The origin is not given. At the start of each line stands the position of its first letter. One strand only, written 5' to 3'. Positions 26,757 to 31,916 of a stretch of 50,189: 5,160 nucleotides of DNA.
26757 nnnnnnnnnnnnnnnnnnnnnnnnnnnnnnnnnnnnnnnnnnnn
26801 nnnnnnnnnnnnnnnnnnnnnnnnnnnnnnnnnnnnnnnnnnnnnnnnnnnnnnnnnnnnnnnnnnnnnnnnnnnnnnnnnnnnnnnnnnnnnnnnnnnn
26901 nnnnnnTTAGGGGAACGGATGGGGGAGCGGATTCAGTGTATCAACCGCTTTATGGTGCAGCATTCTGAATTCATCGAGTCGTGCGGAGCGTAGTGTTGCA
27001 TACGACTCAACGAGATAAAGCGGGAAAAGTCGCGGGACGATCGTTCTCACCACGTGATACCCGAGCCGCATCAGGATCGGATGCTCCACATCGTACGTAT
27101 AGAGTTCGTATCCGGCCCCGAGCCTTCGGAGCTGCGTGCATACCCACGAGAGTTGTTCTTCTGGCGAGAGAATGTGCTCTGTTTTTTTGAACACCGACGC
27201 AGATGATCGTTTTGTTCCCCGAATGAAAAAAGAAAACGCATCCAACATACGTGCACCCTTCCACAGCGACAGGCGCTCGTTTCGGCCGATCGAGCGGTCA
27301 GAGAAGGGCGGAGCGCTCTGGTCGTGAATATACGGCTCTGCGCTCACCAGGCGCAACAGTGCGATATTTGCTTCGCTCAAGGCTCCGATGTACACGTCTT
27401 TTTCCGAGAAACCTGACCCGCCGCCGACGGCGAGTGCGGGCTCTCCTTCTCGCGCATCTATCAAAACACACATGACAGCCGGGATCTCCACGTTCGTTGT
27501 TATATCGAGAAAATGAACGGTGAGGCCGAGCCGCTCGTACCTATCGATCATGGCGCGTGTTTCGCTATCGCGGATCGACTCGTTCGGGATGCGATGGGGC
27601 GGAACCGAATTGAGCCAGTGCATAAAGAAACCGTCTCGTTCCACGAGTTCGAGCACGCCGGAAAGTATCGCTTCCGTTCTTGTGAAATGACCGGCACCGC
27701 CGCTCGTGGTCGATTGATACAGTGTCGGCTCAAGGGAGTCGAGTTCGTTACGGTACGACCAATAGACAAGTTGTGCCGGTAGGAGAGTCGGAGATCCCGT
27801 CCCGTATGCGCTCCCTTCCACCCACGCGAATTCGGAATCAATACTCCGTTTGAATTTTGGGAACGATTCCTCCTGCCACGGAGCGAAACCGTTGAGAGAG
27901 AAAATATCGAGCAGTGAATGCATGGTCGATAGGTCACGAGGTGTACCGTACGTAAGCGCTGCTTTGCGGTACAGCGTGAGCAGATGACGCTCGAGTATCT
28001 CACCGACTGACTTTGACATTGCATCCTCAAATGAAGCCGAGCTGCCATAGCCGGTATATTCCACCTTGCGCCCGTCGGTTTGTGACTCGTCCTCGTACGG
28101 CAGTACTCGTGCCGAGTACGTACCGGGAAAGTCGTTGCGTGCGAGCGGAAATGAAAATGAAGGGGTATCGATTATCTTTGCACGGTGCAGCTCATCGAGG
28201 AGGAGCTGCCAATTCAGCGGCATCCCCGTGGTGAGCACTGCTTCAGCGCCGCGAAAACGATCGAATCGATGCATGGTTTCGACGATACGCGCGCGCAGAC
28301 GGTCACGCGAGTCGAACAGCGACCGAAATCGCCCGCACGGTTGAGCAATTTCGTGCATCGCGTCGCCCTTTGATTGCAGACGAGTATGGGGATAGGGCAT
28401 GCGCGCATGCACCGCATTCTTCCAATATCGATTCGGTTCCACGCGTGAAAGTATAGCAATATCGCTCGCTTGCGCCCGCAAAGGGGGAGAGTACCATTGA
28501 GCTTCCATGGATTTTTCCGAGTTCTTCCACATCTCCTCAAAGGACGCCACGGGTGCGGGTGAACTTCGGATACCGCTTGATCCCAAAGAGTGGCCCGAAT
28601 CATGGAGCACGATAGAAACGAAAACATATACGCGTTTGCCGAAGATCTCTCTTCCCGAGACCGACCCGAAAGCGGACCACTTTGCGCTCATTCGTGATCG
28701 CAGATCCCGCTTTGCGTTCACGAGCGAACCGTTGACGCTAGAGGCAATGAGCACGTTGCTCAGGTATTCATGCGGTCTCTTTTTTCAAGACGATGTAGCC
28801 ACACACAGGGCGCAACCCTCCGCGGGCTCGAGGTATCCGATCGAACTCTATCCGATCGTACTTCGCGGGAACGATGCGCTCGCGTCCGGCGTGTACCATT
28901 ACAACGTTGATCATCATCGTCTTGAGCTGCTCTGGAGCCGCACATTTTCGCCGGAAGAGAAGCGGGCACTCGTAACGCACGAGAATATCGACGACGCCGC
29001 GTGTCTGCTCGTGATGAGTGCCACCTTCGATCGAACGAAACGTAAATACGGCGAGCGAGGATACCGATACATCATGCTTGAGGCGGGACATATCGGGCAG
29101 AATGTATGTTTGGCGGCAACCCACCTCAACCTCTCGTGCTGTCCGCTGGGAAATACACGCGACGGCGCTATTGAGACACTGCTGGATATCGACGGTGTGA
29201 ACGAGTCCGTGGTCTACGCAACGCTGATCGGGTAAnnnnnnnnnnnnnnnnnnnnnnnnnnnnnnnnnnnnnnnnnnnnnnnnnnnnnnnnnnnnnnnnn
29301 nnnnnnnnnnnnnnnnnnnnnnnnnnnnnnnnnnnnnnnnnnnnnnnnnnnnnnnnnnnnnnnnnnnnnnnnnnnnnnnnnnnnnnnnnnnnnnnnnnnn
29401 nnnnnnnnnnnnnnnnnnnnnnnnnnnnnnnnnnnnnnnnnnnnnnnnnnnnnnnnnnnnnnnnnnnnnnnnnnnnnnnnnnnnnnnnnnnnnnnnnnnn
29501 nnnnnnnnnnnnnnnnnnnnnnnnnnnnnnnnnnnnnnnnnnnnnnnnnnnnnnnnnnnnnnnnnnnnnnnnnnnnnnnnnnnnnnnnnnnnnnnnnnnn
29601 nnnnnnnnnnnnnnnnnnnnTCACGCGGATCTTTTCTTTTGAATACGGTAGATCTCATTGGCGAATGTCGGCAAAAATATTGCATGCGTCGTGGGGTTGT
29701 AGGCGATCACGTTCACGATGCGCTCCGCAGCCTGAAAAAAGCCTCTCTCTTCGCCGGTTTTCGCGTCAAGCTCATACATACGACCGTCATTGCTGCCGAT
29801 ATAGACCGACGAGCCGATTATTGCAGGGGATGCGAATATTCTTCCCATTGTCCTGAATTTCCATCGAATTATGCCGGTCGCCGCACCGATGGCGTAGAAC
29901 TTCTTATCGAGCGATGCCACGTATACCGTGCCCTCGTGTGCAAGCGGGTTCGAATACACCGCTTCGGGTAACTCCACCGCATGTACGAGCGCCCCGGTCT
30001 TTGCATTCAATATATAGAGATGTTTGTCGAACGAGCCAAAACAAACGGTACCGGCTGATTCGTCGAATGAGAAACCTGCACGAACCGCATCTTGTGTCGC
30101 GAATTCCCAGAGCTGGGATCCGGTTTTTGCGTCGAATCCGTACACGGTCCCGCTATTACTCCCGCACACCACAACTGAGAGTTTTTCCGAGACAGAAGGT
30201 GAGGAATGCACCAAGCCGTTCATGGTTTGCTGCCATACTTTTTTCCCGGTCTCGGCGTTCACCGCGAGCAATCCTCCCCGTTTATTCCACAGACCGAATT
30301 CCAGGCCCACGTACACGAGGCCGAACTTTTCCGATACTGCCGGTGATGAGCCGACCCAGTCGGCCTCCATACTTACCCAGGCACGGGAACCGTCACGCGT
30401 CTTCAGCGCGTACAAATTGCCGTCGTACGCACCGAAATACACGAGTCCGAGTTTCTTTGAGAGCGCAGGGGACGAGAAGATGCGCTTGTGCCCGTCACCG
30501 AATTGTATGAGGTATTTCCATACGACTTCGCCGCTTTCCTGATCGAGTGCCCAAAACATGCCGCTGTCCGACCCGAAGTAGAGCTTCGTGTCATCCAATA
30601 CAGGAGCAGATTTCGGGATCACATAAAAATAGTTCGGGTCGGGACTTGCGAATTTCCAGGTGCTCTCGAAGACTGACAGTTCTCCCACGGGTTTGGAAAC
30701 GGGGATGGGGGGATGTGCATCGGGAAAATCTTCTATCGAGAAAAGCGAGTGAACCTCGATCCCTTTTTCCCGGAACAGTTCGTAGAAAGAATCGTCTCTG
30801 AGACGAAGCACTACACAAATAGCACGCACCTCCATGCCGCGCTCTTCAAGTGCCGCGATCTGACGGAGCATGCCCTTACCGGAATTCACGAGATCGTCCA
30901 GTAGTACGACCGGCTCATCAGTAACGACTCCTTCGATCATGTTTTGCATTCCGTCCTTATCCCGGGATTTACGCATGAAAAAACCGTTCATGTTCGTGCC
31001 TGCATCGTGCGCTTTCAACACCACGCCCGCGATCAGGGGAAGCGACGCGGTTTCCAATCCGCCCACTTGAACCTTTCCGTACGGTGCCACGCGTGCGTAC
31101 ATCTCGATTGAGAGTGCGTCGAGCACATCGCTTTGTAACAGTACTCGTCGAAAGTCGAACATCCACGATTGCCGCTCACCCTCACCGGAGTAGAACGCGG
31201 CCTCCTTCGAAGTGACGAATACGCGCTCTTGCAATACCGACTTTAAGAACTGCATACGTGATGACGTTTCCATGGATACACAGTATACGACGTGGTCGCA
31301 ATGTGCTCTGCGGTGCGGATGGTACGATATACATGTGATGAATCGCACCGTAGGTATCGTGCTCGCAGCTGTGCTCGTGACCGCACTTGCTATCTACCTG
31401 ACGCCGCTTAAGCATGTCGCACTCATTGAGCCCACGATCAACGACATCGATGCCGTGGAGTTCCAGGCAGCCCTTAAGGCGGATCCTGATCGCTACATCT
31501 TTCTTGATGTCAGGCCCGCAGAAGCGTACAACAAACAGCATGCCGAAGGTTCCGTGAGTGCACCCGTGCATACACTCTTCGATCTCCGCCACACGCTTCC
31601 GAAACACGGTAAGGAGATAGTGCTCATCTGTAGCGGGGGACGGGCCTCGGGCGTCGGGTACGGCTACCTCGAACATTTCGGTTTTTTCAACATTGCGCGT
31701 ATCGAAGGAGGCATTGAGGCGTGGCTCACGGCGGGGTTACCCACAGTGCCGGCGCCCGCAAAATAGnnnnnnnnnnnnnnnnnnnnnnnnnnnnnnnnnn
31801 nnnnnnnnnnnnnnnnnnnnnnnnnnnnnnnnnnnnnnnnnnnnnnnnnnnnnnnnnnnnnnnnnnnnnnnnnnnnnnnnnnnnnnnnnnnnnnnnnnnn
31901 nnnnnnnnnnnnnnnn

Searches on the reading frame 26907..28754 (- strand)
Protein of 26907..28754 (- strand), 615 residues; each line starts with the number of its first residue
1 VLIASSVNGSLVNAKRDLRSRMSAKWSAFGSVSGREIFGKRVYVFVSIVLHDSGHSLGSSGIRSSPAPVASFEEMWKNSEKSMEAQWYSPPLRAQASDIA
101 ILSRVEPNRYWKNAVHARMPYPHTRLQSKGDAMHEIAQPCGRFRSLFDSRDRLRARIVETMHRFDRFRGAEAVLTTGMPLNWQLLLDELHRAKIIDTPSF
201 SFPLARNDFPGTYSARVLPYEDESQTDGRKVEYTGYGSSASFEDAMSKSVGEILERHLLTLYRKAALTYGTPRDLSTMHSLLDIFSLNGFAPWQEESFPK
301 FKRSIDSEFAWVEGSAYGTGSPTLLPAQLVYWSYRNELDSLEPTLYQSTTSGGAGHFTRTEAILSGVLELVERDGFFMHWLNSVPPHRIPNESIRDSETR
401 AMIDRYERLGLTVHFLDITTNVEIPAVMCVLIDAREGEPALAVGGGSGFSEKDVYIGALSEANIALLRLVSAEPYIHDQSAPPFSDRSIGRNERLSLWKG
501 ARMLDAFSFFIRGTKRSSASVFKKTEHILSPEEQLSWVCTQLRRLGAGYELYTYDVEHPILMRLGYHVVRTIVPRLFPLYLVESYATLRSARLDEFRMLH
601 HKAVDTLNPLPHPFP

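Call 10: search_protein_families(library=pfam, proteins=[window:26907-28754:-], max_evalue=0.01)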
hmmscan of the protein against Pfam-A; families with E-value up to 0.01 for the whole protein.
window:26907-28754:- (615 aa): 1 family
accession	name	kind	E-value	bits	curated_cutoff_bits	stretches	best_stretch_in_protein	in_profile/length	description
PF02624.21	YcaO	-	7.5e-50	170.5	25.7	1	237-576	2-324/325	YcaO cyclodehydratase, ATP-ad Mg2+-binding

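Call 12: search_protein_families(library=ncbifam, proteins=[window:26907-28754:-], max_evalue=0.01)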
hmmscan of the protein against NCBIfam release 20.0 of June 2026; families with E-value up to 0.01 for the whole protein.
window:26907-28754:- (615 aa): 3 families
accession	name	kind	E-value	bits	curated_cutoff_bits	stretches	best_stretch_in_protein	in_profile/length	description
TIGR03604.1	TOMM_cyclo_SagD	subfamily_domain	2.9e-52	177.8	219.25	1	237-615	1-377/377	thiazole/oxazole-forming peptide maturase, SagD family component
TIGR03266.1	methan_mark_1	equivalog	4.2e-15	55.6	365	1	306-461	112-264/376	YcaO-related McrA-glycine thioamidation protein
TIGR00702.1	TIGR00702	domain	8.5e-13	48.1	75.65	1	236-439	52-244/377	YcaO-type kinase domain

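Call 49: search_solved_structures(query=window:26907-28754:-, max_evalue=0.001)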
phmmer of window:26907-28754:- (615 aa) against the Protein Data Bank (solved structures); distinct sequences matched with E-value up to 0.001: 4.
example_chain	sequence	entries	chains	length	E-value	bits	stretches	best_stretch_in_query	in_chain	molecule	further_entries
6pe3_A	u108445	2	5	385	6e-09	38.3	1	311-461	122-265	Uncharacterized protein MJ1094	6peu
4bs9_A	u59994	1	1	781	6.5e-06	28.3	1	324-469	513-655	TRUD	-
7u58_A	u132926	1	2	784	3.3e-05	25.9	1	345-464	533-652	MusD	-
4v1t_A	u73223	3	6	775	9.4e-05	24.4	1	324-465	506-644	LYND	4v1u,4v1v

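Call 74: predict_structure(alignment_id=A5)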
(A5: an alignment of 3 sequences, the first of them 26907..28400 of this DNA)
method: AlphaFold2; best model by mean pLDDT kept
length: 497 residues; sequences in the alignment: 3
mean_pLDDT: 38.3   pTM: 0.32
mean pLDDT of the five models: 38.3, 38.1, 37.8, 33.5, 32.9
residues with pLDDT >= 90: 0; 70-90: 21; 50-70: 55; < 50: 421
segments of 3 or more residues with pLDDT < 50: 1-267, 301-306, 317-322, 350-395, 406-497
pLDDT, mean of each block of 10 residues (from residue 1): 32 32 31 41 40 34 40 36 28 25 29 29 36 39 37 32 29 35 36 38 37 28 28 27 31 35 44 77 73 66 49 54 49 63 54 34 31 32 37 52 48 38 38 35 28 30 29 31 28 27
secondary structure, 60 per line:
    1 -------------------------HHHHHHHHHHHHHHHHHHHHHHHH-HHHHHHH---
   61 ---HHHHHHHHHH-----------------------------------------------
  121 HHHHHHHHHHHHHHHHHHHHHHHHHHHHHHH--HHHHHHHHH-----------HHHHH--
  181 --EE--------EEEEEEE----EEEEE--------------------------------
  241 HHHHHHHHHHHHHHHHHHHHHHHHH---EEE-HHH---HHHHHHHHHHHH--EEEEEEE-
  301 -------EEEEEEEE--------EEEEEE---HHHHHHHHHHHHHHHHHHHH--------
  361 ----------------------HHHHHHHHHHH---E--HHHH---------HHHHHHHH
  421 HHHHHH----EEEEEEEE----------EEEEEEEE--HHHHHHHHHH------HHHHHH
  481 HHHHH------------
elements in order: H26-49 H51-57 H64-73 H121-151 H154-162 H174-178 E193-199 E204-208 H241-265 E269-271 H279-290 E293-299 E308-315 E324-329 H333-352 H383-393 H400-403 H413-426 E431-438 E449-456 H459-468 H475-485

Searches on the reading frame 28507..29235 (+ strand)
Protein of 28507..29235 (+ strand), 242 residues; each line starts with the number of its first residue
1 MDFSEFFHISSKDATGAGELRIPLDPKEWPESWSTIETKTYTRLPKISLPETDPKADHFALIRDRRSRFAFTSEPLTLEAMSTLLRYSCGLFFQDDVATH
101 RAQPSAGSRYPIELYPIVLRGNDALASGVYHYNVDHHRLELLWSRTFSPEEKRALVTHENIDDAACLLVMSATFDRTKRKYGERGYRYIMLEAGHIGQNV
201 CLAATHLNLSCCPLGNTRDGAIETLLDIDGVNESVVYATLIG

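Call 10: search_protein_families(library=pfam, proteins=[window:28507-29235:+], max_evalue=0.01)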
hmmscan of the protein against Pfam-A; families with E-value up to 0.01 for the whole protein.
window:28507-29235:+ (242 aa): 1 family
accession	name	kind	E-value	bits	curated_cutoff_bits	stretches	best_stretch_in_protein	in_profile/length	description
PF00881.29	Nitroreductase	-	6.5e-22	78.9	23.5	1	62-242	1-166/167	Nitroreductase family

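Call 12: search_protein_families(library=ncbifam, proteins=[window:28507-29235:+], max_evalue=0.01)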
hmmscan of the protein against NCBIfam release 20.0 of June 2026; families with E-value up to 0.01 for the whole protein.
window:28507-29235:+ (242 aa): 3 families
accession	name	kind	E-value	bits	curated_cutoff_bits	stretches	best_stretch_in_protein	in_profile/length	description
TIGR03605.1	antibiot_sagB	domain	5.5e-39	133.4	78.4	1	77-242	1-172/173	SagB family peptide dehydrogenase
TIGR04511.1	SagB_rel_DH_2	exception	6.2e-23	81.4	240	1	45-237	162-362/380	putative peptide maturation dehydrogenase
NF047509.1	Rv3131_FMN_oxido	subfamily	0.0023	17.5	199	0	59-214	104-269/319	Acg family FMN-binding oxidoreductase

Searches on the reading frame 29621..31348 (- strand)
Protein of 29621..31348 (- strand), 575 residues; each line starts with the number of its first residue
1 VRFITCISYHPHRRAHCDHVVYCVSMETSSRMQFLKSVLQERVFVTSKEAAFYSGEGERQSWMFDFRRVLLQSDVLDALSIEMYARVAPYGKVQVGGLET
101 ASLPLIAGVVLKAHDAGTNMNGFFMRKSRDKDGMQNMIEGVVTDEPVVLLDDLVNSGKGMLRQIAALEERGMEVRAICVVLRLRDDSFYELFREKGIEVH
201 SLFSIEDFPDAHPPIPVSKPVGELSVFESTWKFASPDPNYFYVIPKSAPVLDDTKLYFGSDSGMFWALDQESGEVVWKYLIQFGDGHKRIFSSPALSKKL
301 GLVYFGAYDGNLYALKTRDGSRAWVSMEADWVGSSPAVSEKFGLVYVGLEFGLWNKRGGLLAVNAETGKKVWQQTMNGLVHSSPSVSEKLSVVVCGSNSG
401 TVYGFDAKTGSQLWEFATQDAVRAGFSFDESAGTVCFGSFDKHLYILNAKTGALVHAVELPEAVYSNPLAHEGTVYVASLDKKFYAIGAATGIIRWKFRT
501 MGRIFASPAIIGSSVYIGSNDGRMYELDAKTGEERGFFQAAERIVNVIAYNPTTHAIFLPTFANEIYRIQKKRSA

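Call 10: search_protein_families(library=pfam, proteins=[window:29621-31348:-], max_evalue=0.01)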
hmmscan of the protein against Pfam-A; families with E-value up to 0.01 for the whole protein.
window:29621-31348:- (575 aa): 9 families
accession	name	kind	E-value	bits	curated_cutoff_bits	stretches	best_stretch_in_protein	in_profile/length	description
PF13570.13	Beta-prop_ACSF4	-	4.5e-56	191.1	133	2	359-570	30-242/329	Beta-alanine-activating enzyme, beta-propeller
PF13360.13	PQQ_2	-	1.6e-53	182.2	27.6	4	399-535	2-141/233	Outer membrane protein assembly factor BamB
PF01011.28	PQQ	-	5e-15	55.7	26.7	0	396-421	186-211/595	Glucose/ethanol/alcohol dehydrogenase, beta-propeller domain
PF23414.1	Beta-prop_EML_2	-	7e-07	29.3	90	0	370-451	32-112/266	Echinoderm microtubule-associated protein second beta-propeller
PF00156.33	Pribosyltran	-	3.2e-06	27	26.3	1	88-182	26-126/158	Phosphoribosyl transferase domain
PF25292.1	Beta-prop_CGLA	-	4.2e-05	23.6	26.8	1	360-459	11-113/316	Lambda-carrageenase beta-propeller domain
PF25174.1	Beta-prop_THOC3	-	0.00012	21.7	305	0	385-464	178-257/272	THOC3 beta-propeller domain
PF25173.1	Beta-prop_WDR3_1st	-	0.0034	17.5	154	0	382-455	33-106/184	WDR3 first beta-propeller domain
PF24807.1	WD40_CDC20-Fz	-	0.0057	16.4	200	0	367-453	40-124/292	CDC20/Fizzy WD40 domain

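Call 12: search_protein_families(library=ncbifam, proteins=[window:29621-31348:-], max_evalue=0.01)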
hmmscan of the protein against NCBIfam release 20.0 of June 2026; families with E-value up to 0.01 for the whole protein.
window:29621-31348:- (575 aa): 22 families
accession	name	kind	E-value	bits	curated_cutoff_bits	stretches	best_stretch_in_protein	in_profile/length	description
TIGR03300.1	assembly_YfgL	equivalog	1.7e-36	125.7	285.2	3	284-419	49-174/377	outer membrane protein assembly factor BamB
NF008351.0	PRK11138.1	equivalog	9.7e-29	100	423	3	248-346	64-166/394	outer membrane protein assembly factor BamB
TIGR03075.1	PQQ_enz_alc_DH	subfamily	4.7e-24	84.9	480.05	3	341-424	423-509/530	PQQ-dependent dehydrogenase, methanol/ethanol family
NF053615.1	SerThrKinAfsKStmc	equivalog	1.2e-23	83.7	1300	1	302-533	576-805/809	protein serine/threonine kinase AfsK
TIGR04528.1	acido_non_PQQ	subfamily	9.7e-19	67.5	650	3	346-424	390-467/493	acido-empty-quinoprotein group A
TIGR00336.1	pyrE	equivalog_domain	4.7e-15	55.8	106.8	1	52-207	14-172/173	orotate phosphoribosyltransferase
NF010382.0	PRK13809.1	equivalog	9.3e-13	48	208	1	53-208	29-181/210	orotate phosphoribosyltransferase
NF004034.0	PRK05500.1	equivalog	2.3e-08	33.1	656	1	55-207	308-455/478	bifunctional orotidine-5'-phosphate decarboxylase/orotate phosphoribosyltransferase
TIGR03074.1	PQQ_membr_DH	subfamily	1.4e-07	29.8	832.65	0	466-500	207-241/783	membrane-bound PQQ-dependent dehydrogenase, glucose/quinate/shikimate family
NF001729.0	PRK00455.1-3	equivalog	5.2e-06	26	245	1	79-203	64-186/231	orotate phosphoribosyltransferase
NF002635.0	PRK02304.1-4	subfamily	1.8e-05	24.4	146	1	137-206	108-175/188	adenine phosphoribosyltransferase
NF040646.1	HPT_Archaea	equivalog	2.6e-05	23.9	200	1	137-206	107-175/184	hypoxanthine/guanine phosphoribosyltransferase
NF009211.0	PRK12560.1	equivalog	5.9e-05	22.9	188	1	137-207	107-178/187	adenine phosphoribosyltransferase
NF002620.0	PRK02277.1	subfamily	0.00016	21.4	115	1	63-205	56-197/201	orotate phosphoribosyltransferase-like protein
NF002634.0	PRK02304.1-3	equivalog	0.00041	20.1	170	1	140-206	114-180/182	adenine phosphoribosyltransferase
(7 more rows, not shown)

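Call 28: find_related_loci(query=A2, collection=genome_contigs, flank=10000)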
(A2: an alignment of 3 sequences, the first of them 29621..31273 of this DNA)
Query A2 (550 aa) in genome_contigs; peptide patterns used: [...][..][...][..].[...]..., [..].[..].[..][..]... (x = any residue, [..] = any of these).
88 stretches matched a pattern; 20 encode a relative of the query (tblastn E <= 1e-3); 20 distinct loci.
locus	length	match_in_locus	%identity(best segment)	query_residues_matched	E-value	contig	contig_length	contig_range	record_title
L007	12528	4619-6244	51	7-547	0e+0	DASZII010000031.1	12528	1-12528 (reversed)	MAG TPA_asm: Candidatus Paceibacterota bacterium isolate SMAG_U6598 k141_2897757, whole genome shotgun sequence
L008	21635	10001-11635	50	7-547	0e+0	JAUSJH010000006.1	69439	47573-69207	MAG: bacterium isolate E14_metabat.bin.296 E14_k141_1450794, whole genome shotgun sequence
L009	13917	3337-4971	48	2-542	1e-178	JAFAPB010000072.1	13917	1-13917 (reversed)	MAG: Candidatus Kaiserbacteria bacterium isolate CP_BM_ER_27 BM_ER_k147_1719993, whole genome shotgun sequence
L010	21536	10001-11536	45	32-548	3e-153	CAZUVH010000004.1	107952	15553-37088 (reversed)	MAG TPA_asm: uncultured Candidatus Saccharibacteria bacterium isolate SRP287051_co2_176 genome assembly, contig: NODE_40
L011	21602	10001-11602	43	1-542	8e-151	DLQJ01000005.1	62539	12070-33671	MAG TPA_asm: Patescibacteria group bacterium UBA7435 UBA7435_contig_3553, whole genome shotgun sequence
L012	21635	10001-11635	43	2-543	1e-145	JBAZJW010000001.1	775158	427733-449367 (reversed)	MAG: Candidatus Paceibacterota bacterium isolate SO_2017_LW4_129 scaffold_18_c1_LW137-91_2017, whole genome shotgun sequ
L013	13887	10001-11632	42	2-550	4e-144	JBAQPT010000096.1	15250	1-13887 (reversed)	MAG: Minisyncoccia bacterium isolate MFD03286_ilm_asm_bin13 k127_215391, whole genome shotgun sequence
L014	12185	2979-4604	42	5-547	3e-139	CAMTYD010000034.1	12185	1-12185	MAG: uncultured Parcubacteria group bacterium isolate G02_MAG_00011 genome assembly, contig: G02_MAG_00011_000000000013,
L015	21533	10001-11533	44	32-547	3e-136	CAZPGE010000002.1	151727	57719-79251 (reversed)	MAG TPA_asm: uncultured Candidatus Saccharibacteria bacterium isolate ERP113451_co1_69 genome assembly, contig: NODE_33_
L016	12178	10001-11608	42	3-544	1e-139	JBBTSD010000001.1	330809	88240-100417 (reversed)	MAG: Patescibacteria group bacterium isolate H51-bin007_1 H51_bin007_1_000000000001, whole genome shotgun sequence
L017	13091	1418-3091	38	10-549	1e-132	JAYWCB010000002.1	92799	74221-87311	MAG: Candidatus Paceibacterota bacterium isolate GL94_DN_metabat_15 GL94_DN_metabat_15_1, whole genome shotgun sequence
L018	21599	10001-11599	35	9-548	1e-117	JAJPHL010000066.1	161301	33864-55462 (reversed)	MAG: Terriglobia bacterium isolate Centralia_MAG_166 k107_22667980, whole genome shotgun sequence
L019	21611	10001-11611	34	10-547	2e-113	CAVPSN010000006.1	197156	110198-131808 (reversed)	MAG: Bryobacterales bacterium isolate MFD00031.bin.2.181 genome assembly, contig: contig_24649, whole genome shotgun seq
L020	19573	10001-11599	35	9-548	7e-114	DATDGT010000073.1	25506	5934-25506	MAG TPA_asm: Bryobacteraceae bacterium isolate SMAG_U259 k141_183999, whole genome shotgun sequence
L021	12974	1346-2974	33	3-546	1e-109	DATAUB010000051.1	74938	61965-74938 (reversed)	MAG TPA_asm: Bryobacteraceae bacterium isolate SMAG_U5561 k141_2956200, whole genome shotgun sequence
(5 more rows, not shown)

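Call 41: find_related_loci(query=A3, collection=metagenome_contigs, flank=10000)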
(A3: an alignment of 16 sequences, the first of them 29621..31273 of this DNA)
Query A3 (550 aa) in metagenome_contigs; peptide patterns used: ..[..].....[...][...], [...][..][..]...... (x = any residue, [..] = any of these).
475 stretches matched a pattern; 290 encode a relative of the query (tblastn E <= 1e-3); the best 80 are kept; 80 distinct loci.
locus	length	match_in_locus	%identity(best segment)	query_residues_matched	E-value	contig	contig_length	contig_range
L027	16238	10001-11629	53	5-547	0e+0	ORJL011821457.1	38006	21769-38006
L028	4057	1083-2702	52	10-549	0e+0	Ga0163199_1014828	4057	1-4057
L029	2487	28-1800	50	1-547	0e+0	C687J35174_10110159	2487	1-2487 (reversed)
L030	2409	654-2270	51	10-548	0e+0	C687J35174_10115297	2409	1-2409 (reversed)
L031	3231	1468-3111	50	3-550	0e+0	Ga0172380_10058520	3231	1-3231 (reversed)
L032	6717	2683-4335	48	1-547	0e+0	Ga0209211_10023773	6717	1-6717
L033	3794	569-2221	49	1-547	0e+0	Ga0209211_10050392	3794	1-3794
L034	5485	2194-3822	49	4-547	0e+0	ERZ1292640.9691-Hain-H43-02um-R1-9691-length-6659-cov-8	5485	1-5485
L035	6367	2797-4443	48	2-547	0e+0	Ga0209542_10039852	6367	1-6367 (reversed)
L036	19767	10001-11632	50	4-549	8e-179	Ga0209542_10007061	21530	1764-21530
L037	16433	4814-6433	49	7-547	8e-179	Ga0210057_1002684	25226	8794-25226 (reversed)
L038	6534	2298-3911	51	6-546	2e-180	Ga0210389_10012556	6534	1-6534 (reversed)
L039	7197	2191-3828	48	2-547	6e-179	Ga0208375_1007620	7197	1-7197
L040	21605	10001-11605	49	10-546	6e-178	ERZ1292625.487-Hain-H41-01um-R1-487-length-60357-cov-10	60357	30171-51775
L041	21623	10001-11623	48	10-547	1e-177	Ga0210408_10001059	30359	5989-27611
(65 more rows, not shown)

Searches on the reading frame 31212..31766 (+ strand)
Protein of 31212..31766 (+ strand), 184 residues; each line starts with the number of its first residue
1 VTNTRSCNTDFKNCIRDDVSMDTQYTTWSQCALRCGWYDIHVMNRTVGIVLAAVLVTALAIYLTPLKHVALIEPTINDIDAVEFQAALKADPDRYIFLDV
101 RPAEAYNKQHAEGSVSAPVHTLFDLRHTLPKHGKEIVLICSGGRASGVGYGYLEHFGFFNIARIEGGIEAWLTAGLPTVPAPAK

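Call 10: search_protein_families(library=pfam, proteins=[window:31212-31766:+], max_evalue=0.01)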
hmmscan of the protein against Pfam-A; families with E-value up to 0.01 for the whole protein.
window:31212-31766:+ (184 aa): 1 family
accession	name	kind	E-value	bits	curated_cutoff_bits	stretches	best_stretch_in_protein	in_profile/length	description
PF00581.25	Rhodanese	-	1.1e-13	52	22.2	1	83-173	4-101/102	Rhodanese-like domain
